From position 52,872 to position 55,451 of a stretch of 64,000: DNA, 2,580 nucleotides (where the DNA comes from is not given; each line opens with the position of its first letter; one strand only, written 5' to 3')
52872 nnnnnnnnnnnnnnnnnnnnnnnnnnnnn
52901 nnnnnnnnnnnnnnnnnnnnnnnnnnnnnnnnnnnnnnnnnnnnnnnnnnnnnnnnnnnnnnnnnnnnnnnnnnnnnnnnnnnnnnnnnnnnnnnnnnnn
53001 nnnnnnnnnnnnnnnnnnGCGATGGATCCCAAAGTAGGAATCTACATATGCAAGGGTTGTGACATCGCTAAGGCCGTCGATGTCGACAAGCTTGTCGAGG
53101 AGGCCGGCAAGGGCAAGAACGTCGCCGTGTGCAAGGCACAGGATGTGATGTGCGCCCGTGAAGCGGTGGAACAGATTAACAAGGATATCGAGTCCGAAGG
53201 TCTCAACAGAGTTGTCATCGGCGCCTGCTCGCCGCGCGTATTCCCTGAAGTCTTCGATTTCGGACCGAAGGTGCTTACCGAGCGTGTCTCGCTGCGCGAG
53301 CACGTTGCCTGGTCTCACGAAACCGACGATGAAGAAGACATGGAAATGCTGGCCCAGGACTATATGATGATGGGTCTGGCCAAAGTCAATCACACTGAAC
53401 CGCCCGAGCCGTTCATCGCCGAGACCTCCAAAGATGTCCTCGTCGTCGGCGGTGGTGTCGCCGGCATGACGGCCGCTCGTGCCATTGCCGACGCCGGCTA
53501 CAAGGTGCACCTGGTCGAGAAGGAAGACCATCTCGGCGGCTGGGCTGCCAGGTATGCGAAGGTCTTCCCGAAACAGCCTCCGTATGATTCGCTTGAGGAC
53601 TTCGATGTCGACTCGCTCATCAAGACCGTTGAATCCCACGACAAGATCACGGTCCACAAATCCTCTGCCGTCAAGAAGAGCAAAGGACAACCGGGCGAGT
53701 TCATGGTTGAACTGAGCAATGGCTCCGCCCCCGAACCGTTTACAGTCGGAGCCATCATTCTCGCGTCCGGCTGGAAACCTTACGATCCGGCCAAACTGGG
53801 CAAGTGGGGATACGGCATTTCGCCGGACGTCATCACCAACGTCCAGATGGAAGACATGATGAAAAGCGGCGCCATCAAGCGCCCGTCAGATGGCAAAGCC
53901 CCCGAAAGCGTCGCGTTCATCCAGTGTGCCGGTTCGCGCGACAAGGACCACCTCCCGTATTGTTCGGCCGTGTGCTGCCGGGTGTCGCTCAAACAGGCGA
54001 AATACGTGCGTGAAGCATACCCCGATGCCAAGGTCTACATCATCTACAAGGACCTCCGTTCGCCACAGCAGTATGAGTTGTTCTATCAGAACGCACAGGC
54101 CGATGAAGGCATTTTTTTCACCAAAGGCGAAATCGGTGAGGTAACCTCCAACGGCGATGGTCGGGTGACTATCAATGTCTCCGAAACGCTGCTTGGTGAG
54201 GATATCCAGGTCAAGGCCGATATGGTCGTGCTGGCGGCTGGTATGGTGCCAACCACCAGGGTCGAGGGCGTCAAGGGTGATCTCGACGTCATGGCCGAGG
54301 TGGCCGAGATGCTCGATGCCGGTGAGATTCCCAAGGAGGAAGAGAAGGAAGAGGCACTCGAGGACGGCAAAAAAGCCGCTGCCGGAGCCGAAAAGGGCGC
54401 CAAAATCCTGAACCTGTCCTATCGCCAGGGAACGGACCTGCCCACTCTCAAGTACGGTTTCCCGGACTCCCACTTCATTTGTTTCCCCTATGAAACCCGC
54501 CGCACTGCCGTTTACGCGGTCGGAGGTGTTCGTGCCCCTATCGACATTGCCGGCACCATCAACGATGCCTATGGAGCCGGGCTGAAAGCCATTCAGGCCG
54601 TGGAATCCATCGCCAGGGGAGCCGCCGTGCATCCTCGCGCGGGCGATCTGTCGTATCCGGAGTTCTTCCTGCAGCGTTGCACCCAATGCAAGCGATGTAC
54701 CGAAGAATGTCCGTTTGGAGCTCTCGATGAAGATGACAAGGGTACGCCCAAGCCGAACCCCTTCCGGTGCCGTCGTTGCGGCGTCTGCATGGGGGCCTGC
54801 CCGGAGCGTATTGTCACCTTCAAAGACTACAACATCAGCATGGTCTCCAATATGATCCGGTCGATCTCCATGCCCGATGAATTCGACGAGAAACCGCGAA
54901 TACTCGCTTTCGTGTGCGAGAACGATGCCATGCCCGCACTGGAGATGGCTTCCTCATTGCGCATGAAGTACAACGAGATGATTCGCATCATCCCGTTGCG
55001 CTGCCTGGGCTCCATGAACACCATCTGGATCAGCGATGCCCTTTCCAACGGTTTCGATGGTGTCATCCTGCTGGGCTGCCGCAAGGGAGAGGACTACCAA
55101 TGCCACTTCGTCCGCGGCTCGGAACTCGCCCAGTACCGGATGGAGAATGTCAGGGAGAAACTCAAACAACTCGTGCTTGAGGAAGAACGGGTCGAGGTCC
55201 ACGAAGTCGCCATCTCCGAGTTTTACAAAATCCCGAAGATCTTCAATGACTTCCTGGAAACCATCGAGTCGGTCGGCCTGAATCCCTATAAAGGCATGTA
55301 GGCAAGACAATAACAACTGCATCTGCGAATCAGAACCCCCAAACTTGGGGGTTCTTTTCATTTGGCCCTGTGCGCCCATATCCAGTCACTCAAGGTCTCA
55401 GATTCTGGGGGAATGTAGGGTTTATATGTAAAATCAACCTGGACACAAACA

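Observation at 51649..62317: Three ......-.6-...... palindromes placed before qmoA, dsrA and dsrT: a putative redox (Rex-type) or CRP/FNR-type regulon over the sulfite-reduction genes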

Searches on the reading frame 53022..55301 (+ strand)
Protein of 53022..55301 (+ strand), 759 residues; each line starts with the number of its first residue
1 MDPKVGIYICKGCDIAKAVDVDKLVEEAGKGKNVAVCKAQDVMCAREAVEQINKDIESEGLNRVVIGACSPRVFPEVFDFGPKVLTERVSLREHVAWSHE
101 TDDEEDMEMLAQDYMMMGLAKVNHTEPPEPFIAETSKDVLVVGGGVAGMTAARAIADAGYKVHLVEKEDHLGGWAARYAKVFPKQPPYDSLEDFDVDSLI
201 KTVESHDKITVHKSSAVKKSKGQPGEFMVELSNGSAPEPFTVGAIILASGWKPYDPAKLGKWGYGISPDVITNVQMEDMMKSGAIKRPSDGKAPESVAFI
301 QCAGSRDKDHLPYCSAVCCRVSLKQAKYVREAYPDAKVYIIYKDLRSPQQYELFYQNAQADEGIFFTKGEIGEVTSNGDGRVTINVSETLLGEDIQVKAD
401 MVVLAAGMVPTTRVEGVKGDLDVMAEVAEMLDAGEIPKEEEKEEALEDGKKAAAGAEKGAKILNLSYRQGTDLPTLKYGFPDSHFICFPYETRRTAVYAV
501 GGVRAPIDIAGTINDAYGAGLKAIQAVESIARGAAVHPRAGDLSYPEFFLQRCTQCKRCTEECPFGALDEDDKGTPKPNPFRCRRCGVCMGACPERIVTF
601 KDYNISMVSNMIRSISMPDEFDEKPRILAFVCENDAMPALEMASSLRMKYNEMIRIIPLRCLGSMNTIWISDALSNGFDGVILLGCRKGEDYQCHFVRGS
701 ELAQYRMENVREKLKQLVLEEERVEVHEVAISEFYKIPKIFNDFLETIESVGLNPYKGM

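Call 9: search_protein_families(library=ncbifam, proteins=[window:53022-55301:+])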
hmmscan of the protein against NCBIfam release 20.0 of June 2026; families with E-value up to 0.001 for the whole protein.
window:53022-55301:+ (759 aa): 98 families (the best 25 are shown)
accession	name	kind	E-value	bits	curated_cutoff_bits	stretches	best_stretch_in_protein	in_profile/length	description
NF040770.1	hetero_SS_HdrA2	exception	1e-132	443.8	1100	3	239-423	315-505/777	CoB-CoM heterodisulfide reductase HdrA2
NF041891.1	hdrA_Methbact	equivalog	1.4e-90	304.6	1300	3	231-423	304-501/762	ferredoxin:CoB-CoM heterodisulfide reductase subunit HdrA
NF041778.1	hetero_SS_HdrA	equivalog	2.4e-81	273.7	1400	3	241-422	327-514/771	ferredoxin:CoB-CoM heterodisulfide reductase subunit HdrA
NF045873.1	F420_non_VhuD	exception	2.5e-15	56.7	215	1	625-757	2-131/132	F420-non-reducing hydrogenase iron-sulfur subunit VhuD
NF045599.1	bili_reduct_long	exception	1.3e-10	40.2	750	1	133-184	378-428/641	bilirubin reductase, long form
TIGR03996.1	mycofact_OYE_1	hypoth_equivalog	2.4e-09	36.3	627.9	1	126-241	362-474/633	mycofactocin system FadH/OYE family oxidoreductase 1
TIGR03997.1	mycofact_OYE_2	equivalog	8.6e-09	34.3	793.15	1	133-181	376-424/645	mycofactocin system FadH/OYE family oxidoreductase 2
TIGR01372.1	soxA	subfamily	1.2e-08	33.3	1164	1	117-177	148-209/996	sarcosine oxidase subunit alpha family protein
NF005560.0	PRK07233.1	equivalog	1.9e-08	33.6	252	1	138-179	2-43/435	hypothetical protein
NF009410.0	PRK12771.1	subfamily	3.8e-08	32.4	516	1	122-174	125-176/566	NAD(P)-binding protein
TIGR03467.1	HpnE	equivalog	5.5e-08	32.5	283.05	1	139-179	1-41/430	hydroxysqualene dehydroxylase HpnE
NF058655.1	CrtID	equivalog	1.6e-07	30.5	640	1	139-179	1-41/478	bifunctional phytoene desaturase/3,4-desaturase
TIGR02032.1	GG-red-SF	subfamily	2.2e-07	30.9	158.8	1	138-170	2-34/297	geranylgeranyl reductase family protein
TIGR00292.1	TIGR00292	equivalog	2.3e-07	30.3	148.3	1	136-216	21-101/254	sulfide-dependent adenosine diphosphate thiazole synthase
NF041087.1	bile_acid_BaiCD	equivalog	2.4e-07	29.3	825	1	133-174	377-418/642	bile acid Fe-S flavoenzyme BaiCD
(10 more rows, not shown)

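Call 10: search_protein_families(library=pfam, proteins=[window:53022-55301:+])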
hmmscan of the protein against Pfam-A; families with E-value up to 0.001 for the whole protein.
window:53022-55301:+ (759 aa): 22 families
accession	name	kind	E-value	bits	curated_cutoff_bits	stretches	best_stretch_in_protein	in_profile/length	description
PF02662.21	FlpD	-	2.6e-38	131.2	22.3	1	627-752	1-123/123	Methyl-viologen-reducing hydrogenase, delta subunit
PF07992.20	Pyr_redox_2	-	5.7e-15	55.9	26.1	1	137-258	1-116/291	Pyridine nucleotide-disulphide oxidoreductase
PF13450.12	NAD_binding_8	-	3.3e-11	43.7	21.9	1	141-180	1-40/68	NAD(P)-binding Rossmann-like domain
PF12831.13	FAD_oxidored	-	4.2e-10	39.9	27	1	138-176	1-39/416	FAD dependent oxidoreductase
PF01266.30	DAO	-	1.1e-09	38.8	27.9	1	138-183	1-47/353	FAD dependent oxidoreductase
PF00890.30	FAD_binding_2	-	8.8e-09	35.5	20.4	1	138-177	1-39/414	FAD binding domain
PF00037.32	Fer4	-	9.6e-09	35.1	21.1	1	551-568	6-23/24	4Fe-4S binding domain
PF12837.12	Fer4_6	-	9.3e-08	32.1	25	1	546-568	2-24/24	4Fe-4S binding domain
PF13187.11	Fer4_9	-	2.1e-07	31.3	27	1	552-596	1-50/52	4Fe-4S dicluster domain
PF12838.12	Fer4_7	-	2.7e-07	31.4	27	1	552-596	1-51/52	4Fe-4S dicluster domain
PF13484.11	Fer4_16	-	3e-06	28.4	30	0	552-573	1-21/66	4Fe-4S double cluster binding domain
PF13237.11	Fer4_10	-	4.2e-06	27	25.5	1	551-594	7-53/53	4Fe-4S dicluster domain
PF01946.23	Thi4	-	5e-06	26.4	26.2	1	136-213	17-95/235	Thi4 family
PF03486.20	HI0933_like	-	9.2e-06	25.7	50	1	138-172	2-36/244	HI0933-like protein Rossmann domain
PF01593.30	Amino_oxidase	-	4.9e-05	23.2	19.8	1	146-176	1-31/443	Flavin containing amine oxidoreductase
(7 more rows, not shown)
